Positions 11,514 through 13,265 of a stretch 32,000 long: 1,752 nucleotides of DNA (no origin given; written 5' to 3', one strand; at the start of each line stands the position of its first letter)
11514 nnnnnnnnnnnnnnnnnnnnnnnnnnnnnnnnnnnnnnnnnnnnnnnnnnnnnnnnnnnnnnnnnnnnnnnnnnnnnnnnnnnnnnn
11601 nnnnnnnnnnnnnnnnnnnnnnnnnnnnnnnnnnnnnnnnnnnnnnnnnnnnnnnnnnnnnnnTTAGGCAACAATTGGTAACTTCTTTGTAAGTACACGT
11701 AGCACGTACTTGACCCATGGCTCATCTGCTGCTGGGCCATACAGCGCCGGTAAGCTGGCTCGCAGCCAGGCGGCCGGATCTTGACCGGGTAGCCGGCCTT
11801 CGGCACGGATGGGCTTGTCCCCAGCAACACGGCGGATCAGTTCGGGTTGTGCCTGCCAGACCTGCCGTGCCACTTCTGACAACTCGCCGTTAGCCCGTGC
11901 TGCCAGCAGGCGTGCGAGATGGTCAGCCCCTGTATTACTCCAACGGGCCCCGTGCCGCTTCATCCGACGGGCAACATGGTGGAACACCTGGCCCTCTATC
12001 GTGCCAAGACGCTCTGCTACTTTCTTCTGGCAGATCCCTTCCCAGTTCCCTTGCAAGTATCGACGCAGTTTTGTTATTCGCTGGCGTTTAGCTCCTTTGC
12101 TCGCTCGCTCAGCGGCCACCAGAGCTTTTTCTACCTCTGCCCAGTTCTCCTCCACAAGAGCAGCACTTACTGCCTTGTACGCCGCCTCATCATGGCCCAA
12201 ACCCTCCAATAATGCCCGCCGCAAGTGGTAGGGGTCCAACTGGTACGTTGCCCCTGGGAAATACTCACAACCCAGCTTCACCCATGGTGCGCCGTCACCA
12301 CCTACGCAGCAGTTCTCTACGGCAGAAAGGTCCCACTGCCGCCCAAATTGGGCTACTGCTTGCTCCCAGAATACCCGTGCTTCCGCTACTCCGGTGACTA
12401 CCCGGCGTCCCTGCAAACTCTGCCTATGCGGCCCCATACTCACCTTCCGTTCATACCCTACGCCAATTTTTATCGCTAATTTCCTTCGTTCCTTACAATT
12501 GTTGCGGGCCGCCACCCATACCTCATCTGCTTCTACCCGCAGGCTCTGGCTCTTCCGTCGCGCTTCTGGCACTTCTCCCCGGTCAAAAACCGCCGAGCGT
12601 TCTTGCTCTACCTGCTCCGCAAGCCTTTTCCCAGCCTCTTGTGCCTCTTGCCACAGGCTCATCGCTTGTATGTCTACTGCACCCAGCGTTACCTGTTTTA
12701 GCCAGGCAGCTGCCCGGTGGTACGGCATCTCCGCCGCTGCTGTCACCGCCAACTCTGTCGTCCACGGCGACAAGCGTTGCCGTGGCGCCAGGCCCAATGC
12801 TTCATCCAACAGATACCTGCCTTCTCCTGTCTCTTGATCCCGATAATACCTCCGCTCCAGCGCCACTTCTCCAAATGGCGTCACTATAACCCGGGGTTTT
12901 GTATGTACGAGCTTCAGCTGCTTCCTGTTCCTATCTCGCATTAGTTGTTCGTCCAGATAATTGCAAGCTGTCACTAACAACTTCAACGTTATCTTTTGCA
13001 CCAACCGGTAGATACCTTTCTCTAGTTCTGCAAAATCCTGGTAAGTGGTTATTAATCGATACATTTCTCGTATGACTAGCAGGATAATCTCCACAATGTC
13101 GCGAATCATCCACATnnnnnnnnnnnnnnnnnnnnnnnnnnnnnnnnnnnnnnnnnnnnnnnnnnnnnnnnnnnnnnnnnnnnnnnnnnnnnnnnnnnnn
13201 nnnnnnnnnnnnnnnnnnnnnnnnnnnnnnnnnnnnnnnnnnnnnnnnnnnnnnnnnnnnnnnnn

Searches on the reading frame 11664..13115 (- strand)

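Call 8: search_protein_families(library=pfam, proteins=[window:11664-13115:-], max_evalue=0.01)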
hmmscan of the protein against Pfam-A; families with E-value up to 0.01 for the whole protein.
window:11664-13115:- (483 aa): 1 family
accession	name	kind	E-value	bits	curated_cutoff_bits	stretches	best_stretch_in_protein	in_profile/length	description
PF06782.17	UPF0236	-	3.9e-53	181.1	24.3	1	26-414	6-392/400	Uncharacterised protein family (UPF0236)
